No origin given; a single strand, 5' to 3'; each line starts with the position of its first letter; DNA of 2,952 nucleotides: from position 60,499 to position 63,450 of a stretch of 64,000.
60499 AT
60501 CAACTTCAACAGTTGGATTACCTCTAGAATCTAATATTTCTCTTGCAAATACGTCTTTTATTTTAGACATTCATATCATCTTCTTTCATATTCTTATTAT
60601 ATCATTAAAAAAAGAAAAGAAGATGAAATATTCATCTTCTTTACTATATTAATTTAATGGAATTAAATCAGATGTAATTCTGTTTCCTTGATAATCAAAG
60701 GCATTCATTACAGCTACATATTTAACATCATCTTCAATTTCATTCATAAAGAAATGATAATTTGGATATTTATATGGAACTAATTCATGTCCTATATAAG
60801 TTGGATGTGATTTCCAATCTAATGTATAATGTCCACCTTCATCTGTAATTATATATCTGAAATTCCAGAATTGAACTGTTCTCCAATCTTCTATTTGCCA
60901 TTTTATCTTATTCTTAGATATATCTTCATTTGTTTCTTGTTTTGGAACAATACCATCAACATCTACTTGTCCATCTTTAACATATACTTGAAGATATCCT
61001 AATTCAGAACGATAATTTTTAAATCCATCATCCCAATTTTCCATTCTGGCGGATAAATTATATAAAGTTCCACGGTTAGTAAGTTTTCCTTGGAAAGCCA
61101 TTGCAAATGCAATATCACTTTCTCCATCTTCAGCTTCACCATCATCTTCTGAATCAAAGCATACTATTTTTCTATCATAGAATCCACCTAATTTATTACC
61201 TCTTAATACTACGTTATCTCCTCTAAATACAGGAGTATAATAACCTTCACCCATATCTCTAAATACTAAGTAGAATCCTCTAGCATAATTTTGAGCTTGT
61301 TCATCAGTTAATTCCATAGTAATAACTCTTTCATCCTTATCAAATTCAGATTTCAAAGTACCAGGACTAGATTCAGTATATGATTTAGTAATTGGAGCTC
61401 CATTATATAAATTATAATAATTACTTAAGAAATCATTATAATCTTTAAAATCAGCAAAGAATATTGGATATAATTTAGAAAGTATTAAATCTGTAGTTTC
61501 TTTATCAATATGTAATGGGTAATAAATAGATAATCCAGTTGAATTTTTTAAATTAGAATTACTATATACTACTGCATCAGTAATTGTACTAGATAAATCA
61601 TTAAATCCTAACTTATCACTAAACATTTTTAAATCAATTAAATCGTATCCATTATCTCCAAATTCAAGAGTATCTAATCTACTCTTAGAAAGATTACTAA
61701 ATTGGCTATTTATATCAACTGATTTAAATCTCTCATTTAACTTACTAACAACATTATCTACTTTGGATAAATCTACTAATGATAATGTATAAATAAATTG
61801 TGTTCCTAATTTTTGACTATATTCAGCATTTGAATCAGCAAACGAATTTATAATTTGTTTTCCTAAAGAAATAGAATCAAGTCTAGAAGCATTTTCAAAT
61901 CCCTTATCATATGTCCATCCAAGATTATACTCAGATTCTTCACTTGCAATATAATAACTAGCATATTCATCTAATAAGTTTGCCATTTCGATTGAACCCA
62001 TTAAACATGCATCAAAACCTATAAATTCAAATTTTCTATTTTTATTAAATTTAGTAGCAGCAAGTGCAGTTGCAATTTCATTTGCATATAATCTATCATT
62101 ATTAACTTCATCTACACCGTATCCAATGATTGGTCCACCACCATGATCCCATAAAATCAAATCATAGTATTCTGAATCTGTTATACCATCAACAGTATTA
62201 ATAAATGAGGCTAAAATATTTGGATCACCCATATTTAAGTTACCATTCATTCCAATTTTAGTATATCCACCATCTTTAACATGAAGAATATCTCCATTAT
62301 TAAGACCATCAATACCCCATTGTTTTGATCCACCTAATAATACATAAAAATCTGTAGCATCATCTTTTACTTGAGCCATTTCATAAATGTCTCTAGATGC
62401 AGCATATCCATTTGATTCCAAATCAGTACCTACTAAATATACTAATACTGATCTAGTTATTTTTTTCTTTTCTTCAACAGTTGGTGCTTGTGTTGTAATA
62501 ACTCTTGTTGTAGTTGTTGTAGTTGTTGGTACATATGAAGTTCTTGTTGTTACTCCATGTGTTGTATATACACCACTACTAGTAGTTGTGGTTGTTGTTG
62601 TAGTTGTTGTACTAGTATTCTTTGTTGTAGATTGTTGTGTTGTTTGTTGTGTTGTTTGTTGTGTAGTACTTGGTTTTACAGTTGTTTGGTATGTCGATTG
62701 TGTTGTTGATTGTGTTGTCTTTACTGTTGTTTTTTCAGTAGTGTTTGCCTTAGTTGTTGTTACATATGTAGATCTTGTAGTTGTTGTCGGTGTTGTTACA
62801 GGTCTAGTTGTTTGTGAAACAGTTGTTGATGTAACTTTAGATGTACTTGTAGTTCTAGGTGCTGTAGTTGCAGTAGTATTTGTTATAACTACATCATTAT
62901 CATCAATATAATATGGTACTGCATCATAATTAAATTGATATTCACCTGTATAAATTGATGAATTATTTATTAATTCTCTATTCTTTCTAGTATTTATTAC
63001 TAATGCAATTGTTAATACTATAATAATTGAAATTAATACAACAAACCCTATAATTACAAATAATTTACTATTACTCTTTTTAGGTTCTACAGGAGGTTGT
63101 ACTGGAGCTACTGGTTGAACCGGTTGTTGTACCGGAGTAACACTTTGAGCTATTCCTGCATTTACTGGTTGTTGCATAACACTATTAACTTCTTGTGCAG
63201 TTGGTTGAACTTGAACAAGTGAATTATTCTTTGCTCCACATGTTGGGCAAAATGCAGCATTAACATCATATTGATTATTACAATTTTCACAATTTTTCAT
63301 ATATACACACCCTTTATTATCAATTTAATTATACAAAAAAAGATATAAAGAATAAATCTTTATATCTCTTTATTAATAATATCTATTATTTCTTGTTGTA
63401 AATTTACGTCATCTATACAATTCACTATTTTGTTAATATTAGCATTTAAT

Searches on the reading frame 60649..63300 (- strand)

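Call 11: search_protein_families(library=pfam, proteins=[window:60649-63300:-], max_evalue=0.01)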
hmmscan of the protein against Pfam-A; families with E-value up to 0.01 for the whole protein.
window:60649-63300:- (883 aa): 3 families
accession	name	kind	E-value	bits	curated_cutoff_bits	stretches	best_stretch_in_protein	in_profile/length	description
PF03415.19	Peptidase_C11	-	2.9e-33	116.3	25.8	1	287-594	1-306/359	Clostripain family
PF13240.11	Zn_Ribbon_1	-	0.0049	17.1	25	1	4-24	2-22/23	zinc-ribbon domain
PF10146.14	zf-C4H2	-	0.0084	17.1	34.5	1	1-27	205-231/240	Zinc finger-containing protein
